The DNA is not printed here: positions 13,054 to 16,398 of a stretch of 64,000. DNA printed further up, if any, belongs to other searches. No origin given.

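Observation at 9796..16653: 2285-aa mosaic surface protein combining beta-propeller, beta-helix, Ig-like repeats and an unknown 550-aa domain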

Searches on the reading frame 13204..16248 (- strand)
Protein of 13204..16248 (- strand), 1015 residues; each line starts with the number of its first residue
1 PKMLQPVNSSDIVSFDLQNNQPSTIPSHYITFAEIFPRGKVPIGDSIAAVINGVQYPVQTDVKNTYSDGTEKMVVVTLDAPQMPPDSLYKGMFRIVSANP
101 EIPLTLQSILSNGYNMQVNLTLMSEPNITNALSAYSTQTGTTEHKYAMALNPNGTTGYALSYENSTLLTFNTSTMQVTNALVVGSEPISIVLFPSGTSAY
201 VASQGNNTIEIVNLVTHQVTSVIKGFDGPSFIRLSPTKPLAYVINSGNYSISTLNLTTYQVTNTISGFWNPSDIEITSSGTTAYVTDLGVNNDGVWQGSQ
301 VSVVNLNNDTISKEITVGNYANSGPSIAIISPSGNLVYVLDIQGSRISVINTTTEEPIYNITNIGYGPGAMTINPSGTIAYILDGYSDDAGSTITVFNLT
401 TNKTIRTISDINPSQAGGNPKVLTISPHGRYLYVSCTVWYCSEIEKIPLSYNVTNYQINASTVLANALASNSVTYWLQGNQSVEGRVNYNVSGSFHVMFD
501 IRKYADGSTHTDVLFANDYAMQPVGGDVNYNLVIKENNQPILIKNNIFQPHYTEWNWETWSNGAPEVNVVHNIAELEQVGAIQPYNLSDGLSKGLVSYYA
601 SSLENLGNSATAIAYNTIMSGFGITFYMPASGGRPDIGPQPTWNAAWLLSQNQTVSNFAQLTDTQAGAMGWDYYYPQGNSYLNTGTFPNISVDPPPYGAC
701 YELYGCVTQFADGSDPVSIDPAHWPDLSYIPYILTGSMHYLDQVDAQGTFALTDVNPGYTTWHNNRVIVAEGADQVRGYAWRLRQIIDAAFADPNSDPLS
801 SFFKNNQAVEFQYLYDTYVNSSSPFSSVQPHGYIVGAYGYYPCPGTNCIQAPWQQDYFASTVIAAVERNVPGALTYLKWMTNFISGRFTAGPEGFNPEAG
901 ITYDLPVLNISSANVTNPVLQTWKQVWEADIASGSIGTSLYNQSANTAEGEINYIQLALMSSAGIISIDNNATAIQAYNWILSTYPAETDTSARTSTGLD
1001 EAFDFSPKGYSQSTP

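Call 18: search_solved_structures(query=A1, max_evalue=10)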
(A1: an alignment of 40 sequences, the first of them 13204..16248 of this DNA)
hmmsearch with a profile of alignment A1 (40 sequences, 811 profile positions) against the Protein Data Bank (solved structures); distinct sequences matched with E-value up to 10: 6.
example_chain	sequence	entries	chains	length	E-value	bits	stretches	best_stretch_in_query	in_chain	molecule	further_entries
2zj6_A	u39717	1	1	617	0.00034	22.1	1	688-750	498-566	Lipase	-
2zj7_A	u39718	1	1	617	0.00047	21.7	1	688-750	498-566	Lipase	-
2z8x_A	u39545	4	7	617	0.00047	21.7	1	688-750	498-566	Lipase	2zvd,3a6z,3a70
2z8z_A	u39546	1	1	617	0.00062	21.3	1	688-750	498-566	Lipase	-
2agm_A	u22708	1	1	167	0.54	11.6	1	692-762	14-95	Poly(beta-D-mannuronate) C5 epimerase 4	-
9vpb_AJ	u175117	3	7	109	0.88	10.9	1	443-513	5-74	ATPase inhibitor, mitochondrial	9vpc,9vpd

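Call 19: search_protein_families(library=pfam, alignment_id=A1, max_evalue=0.1)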
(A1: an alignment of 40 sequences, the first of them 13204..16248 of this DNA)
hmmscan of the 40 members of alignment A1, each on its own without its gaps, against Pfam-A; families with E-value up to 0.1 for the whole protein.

A. member 1, window:13204-16248:- (1015 aa): 3 families
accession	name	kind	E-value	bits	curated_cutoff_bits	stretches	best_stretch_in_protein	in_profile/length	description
PF10282.15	Lactonase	-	1.2e-06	28.4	21.7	2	223-435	33-261/344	Lactonase, 7-bladed beta-propeller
PF25174.1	Beta-prop_THOC3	-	0.0045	16.5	305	0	137-242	41-145/272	THOC3 beta-propeller domain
PF21783.3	YNCE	-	0.058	13.1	27.1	0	164-238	49-123/339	YNCE-like beta-propeller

B. families by the number of members that match (of 40 scanned): 21 families
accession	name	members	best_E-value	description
PF19501.5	PcRGLX_1st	15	2.8e-06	PcRGLX-like N-terminal RIFT barrel domain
PF00353.25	HemolysinCabind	7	3.7e-21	RTX calcium-binding nonapeptide repeat (4 copies)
PF16841.11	CBM60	2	2.8e-12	Ca-dependent carbohydrate-binding module xylan-binding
PF10282.15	Lactonase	2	1.2e-06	Lactonase, 7-bladed beta-propeller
PF21783.3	YNCE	2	0.00059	YNCE-like beta-propeller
PF25174.1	Beta-prop_THOC3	2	0.0023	THOC3 beta-propeller domain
PF15584.11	Imm72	2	0.022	Immunity protein 72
PF13313.11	DUF4082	1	1.1e-20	Domain of unknown function (DUF4082)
PF03160.20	Calx-beta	1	1.2e-20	Calx-beta domain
PF13927.12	Ig_3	1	9.7e-09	Immunoglobulin domain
PF05887.16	Trypan_PARP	1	0.00038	Procyclic acidic repetitive protein (PARP)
PF08548.17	Peptidase_M10_C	1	0.0019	Peptidase M10 serralysin C terminal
PF13573.12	SprB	1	0.016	SprB repeat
PF01436.27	NHL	1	0.017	NHL repeat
PF23120.1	PEX6_N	1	0.018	Peroxisomal ATPase 6 N-terminal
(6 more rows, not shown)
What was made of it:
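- On PcRGLX/YetA-like (PL26): 15 of 40 homologues match, the best at 2.8e-6 (call 19).
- Closest known: PcRGLX/YetA-like proteins. Same: The N-terminal barrel matches PF19501 in 15 of 40 family members (call 19).
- PF19501 is found in 15 of 40 members, and members carry RTX, CBM60, Calx-beta or DUF4082 extensions (call 19).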

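Call 29: find_related_loci(query=A1, collection=genome_contigs, flank=10000)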
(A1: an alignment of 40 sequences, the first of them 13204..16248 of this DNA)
Query A1 (1015 aa) in genome_contigs; peptide patterns used: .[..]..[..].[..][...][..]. (x = any residue, [..] = any of these).
134 stretches matched a pattern; 111 encode a relative of the query (tblastn E <= 1e-3); the best 80 are kept; 79 distinct loci.
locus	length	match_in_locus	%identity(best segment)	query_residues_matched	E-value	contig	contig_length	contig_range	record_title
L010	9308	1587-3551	36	1-1008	2e-95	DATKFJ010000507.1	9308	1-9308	MAG TPA_asm: Acetobacteraceae bacterium isolate SMAG_U14522 k141_3704087, whole genome shotgun sequence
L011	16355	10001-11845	38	1-984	8e-94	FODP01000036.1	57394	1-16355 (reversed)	Rhodospirillales bacterium URHD0017 genome assembly, contig: N556DRAFT_scaffold00036.36, whole genome shotgun sequence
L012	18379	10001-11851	37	1-984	1e-92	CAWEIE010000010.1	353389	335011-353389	MAG: uncultured Alphaproteobacteria bacterium isolate MFD04212.bin.2.193 genome assembly, contig: contig_2102, whole gen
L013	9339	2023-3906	38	5-984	7e-91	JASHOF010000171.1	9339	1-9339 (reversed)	MAG: Acetobacteraceae bacterium isolate JOPF016 JOPF_N10C_contig_205891, whole genome shotgun sequence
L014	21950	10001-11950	36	9-1008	5e-90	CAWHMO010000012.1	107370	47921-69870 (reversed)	MAG: uncultured proteobacterium isolate MFD09603.bin.1.114 genome assembly, contig: contig_40796, whole genome shotgun s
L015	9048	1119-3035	36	1-981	2e-87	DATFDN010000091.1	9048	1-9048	MAG TPA_asm: Acetobacteraceae bacterium isolate SMAG_U8581 k141_987666, whole genome shotgun sequence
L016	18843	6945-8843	34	1-986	9e-84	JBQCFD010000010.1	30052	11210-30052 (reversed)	MAG: Rhizomicrobium sp. isolate bin170 k141_248408, whole genome shotgun sequence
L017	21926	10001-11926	35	5-996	1e-82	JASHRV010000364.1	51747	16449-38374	MAG: Acetobacteraceae bacterium isolate JOPF110 JOPF_AWAY_contig_1283955, whole genome shotgun sequence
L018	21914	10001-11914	32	12-1008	2e-82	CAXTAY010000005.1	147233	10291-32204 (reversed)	MAG TPA_asm: uncultured Acetobacteraceae bacterium isolate private_T1904_metawrap_bin.4 genome assembly, contig: private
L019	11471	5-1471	35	472-987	8e-82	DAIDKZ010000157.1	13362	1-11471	MAG TPA_asm: Acetobacteraceae bacterium isolate clean415 k141_1482263, whole genome shotgun sequence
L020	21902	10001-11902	34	5-989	8e-81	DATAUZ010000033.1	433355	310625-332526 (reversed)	MAG TPA_asm: Rhizomicrobium sp. isolate SMAG_U5585 k141_1840752, whole genome shotgun sequence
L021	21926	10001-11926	33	5-996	4e-79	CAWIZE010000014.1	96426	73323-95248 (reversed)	MAG: uncultured proteobacterium isolate MFD05512.bin.1.215 genome assembly, contig: contig_52383, whole genome shotgun s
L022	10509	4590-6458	33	1-986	3e-78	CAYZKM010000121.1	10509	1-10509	MAG TPA_asm: uncultured Bifidobacterium sp. isolate SRP262948_co1_77 genome assembly, contig: NODE_6626_length_10509_cov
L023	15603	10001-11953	35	1-990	1e-77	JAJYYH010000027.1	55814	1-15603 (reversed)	MAG: Proteobacteria bacterium isolate FK3.bin97 NODE_997_length_55814_cov_14.390863, whole genome shotgun sequence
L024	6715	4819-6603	36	10-934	3e-77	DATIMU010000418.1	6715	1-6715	MAG TPA_asm: Acetobacteraceae bacterium isolate SMAG_U15778 k141_3072876, whole genome shotgun sequence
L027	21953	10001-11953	34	1-992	9e-73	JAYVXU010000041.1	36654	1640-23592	MAG: Candidatus Adlerbacteria bacterium isolate GL85_DN_metabinner_15 GL85_DN_metabinner_15_40, whole genome shotgun seq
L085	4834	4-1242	31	575-1015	1e-46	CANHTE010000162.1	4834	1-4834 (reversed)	MAG: Acetobacteraceae bacterium isolate RE-27jun17-126 genome assembly, contig: RE-27jun17-C23089, whole genome shotgun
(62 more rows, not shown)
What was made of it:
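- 79 genome loci were recovered, nearly all Acetobacteraceae or other Alphaproteobacteria, including Acidiphilium and acid-mine MAGs (call 29). Bacterial homologues come from acid-mine MAGs (call 29).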

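Call 36: predict_structure(alignment_id=A1)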
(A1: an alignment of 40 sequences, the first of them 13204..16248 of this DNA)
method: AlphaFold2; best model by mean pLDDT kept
length: 1015 residues; sequences in the alignment: 40
mean_pLDDT: 83.4   pTM: 0.78
mean pLDDT of the five models: 83.4, 82.5, 81.4, 80.3, 80.2
residues with pLDDT >= 90: 517; 70-90: 297; 50-70: 133; < 50: 68
segments of 3 or more residues with pLDDT < 50: 126-142, 413-418, 439-441, 608-616, 757-762, 839-841, 938-949, 1012-1015
pLDDT, mean of each block of 10 residues (from residue 1): 89 97 97 97 94 96 95 97 98 90 95 95 59 35 66 88 85 84 90 91 93 95 94 93 94 95 93 92 91 77 94 85 77 89 78 89 68 81 63 73 66 49 72 64 64 88 98 97 98 95 97 96 82 96 89 93 95 94 85 86 66 54 67 74 92 93 87 93 88 65 67 64 82 96 95 66 68 78 94 96 94 92 86 71 61 91 95 96 96 92 81 63 91 61 43 84 93 95 79 60 78 39
secondary structure, 60 per line:
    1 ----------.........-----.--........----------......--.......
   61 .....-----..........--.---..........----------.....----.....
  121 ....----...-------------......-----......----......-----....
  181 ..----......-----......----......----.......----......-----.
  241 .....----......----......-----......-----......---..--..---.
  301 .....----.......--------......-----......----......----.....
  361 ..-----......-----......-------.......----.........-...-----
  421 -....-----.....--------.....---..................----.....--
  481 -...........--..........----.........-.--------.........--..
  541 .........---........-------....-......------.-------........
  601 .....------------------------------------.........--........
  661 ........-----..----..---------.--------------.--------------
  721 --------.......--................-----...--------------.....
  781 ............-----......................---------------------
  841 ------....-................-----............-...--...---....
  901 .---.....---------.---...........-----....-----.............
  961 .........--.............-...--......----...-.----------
elements in order (helices of 4 or more, strands of 3 or more residues): E11-19 E28-35 E46-51 E54-65 E71-80 E87-96 H107-111 E116-124 E145-150 E156-161 E166-171 E177-182 E187-192 E198-203 E208-213 E218-224 E229-234 E240-245 E250-255 E260-265 E271-276 E282-287 E300-305 E310-316 E325-330 E336-341 E346-351 E356-362 E368-373 E379-384 E392-398 E403-411 E422-425 E431-435 E444-448 E452-459 H460-469 E474-478 E482-492 E495-504 E509-517 E528-536 E539-549 E553-560 E568-571 H573-578 H593-605 H642-650 H653-668 H729-735 H738-753 H776-792 H798-819 E847-850 H852-867 H873-884 H897-901 E905-909 H923-933 H939-942 H948-969 H972-984 H991-996
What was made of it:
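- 15874..16248 (-): aa 136-260: N-terminal beta-barrel of the bacterial-type family (RIFT barrel, PcRGLX_1st-like), plus the strand that precedes the insertion. The model has pLDDT >90 here (call 36).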

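Call 39: fold_search(model_id=the predicted structure, library=pdb)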
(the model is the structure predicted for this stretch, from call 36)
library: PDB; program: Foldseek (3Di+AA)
matches with E <= 10: 1858; with E <= 0.001: 1614
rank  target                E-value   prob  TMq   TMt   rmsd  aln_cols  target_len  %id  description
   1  1l0q_A                3.4e-17  1.00  0.25  0.63  19.4       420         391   19  Tandem YVTN beta-propeller and PKD domains from an archaeal surface layer protein (released 2002-11-06)
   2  3bws_A                8.6e-16  1.00  0.26  0.63  19.6       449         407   13  Crystal structure of the leptospiral antigen Lp49 (released 2008-10-07)
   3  8ge4_B                1.6e-15  1.00  0.26  0.74   3.0       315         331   13  CryoEM structure of beta-2-adrenergic receptor in complex with nucleotide-free Gs heterotrimer (#5 of 20) (released 2024-03-06)
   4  8gfv_B                3.0e-15  1.00  0.26  0.76   2.8       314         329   15  CryoEM structure of beta-2-adrenergic receptor in complex with GTP-bound Gs heterotrimer (transition intermediate #1 o (released 2024-03-06)
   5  8ge3_B                4.9e-15  1.00  0.26  0.74   2.9       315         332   14  CryoEM structure of beta-2-adrenergic receptor in complex with nucleotide-free Gs heterotrimer (#4 of 20) (released 2024-03-06)
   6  5c2v_B                1.3e-14  1.00  0.25  0.68   7.0       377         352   18  Kuenenia stuttgartiensis Hydrazine Synthase (released 2015-10-14)
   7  8gdz_B                1.8e-14  1.00  0.26  0.74   2.9       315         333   14  CryoEM structure of beta-2-adrenergic receptor in complex with nucleotide-free Gs heterotrimer (#1 of 20) (released 2024-03-06)
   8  9k25_B                2.2e-14  1.00  0.26  0.76   2.9       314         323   14  Cryo-EM structure of apo-P2Y purinoceptor 2-miniGq-Nb35 complex (released 2025-06-11)
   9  9l3y_B                3.2e-14  1.00  0.26  0.75   2.8       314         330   14  Cryo-EM structure of the G-protein coupled receptor 1 (GPR1) in complex with chemerin and Gi1 (released 2025-03-12)
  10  8iq4_B                4.2e-14  1.00  0.25  0.74   2.7       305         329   13  Cryo-EM structure of Carboprost-bound prostaglandin-F2-alpha receptor-miniGq-Nb35 complex (released 2024-01-31)
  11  5mzh_A                4.2e-14  1.00  0.24  0.56   3.6       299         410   14  Crystal structure of ODA16 from Chlamydomonas reinhardtii (released 2017-03-22)
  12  6g79_B                4.4e-14  1.00  0.26  0.74   3.1       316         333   14  Coupling specificity of heterotrimeric Go to the serotonin 5-HT1B receptor (released 2018-06-20)
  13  8gea_B                4.6e-14  1.00  0.26  0.75   2.9       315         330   14  CryoEM structure of beta-2-adrenergic receptor in complex with nucleotide-free Gs heterotrimer (#11 of 20) (released 2024-03-06)
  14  8geh_B                4.6e-14  1.00  0.26  0.74   2.8       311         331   13  CryoEM structure of beta-2-adrenergic receptor in complex with nucleotide-free Gs heterotrimer (#18 of 20) (released 2024-03-06)
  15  5mzh_B                4.6e-14  1.00  0.24  0.55  14.6       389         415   12  Crystal structure of ODA16 from Chlamydomonas reinhardtii (released 2017-03-22)
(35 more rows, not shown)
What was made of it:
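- On YVTN beta-propeller repeat proteins (TIGR02276): The model shows about 7 four-stranded blades (call 36), and Foldseek matches propellers (call 39).
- Checked: Foldseek's best hit is 1L0Q (3e-17), followed by other beta-propellers, mostly 7-bladed G-beta/WD40 chains (calls 36, 39).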

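Call 69: find_related_loci(query=window:13204-16248:-, collection=metagenome_contigs, flank=10000)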
Query window:13204-16248:- (1015 aa) in metagenome_contigs; peptide patterns used: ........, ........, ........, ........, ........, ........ (x = any residue, [..] = any of these).
36 stretches matched a pattern, but none encodes a relative of the query by tblastn (E <= 1e-3).

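Call 72: search_protein_representatives(alignment_id=A1)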
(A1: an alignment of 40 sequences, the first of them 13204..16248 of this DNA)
Query: 40 sequences, 811 profile positions. Proteins with E-value up to 0.001 (for the whole library): 7107; up to 1e-10: 3973; up to 1e-30: 2020. The best 150 are listed.
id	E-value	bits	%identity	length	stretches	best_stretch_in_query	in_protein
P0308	0.0e+00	1676.8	-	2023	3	27-799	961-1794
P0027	0.0e+00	1016.2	-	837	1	42-795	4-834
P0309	0.0e+00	1013.3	-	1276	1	18-796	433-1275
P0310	4.6e-291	984.3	-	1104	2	19-796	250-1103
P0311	1.1e-289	979.7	-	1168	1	31-795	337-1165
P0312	1.0e-288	976.5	-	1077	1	23-796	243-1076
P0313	2.1e-287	972.2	-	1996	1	17-796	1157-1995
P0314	1.2e-283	959.7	-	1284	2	25-801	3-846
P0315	1.4e-275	933.1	-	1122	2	29-797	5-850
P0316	4.1e-275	931.5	-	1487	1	26-796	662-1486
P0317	1.1e-274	930.1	-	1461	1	18-796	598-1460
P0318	5.6e-271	917.8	-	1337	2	27-797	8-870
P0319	2.5e-270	915.7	-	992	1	17-754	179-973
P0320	2.2e-269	912.5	-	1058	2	32-792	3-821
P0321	7.5e-269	910.8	-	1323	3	38-734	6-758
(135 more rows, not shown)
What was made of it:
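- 2020 50%-identity clusters score E ≤ 1e-30 (call 72).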
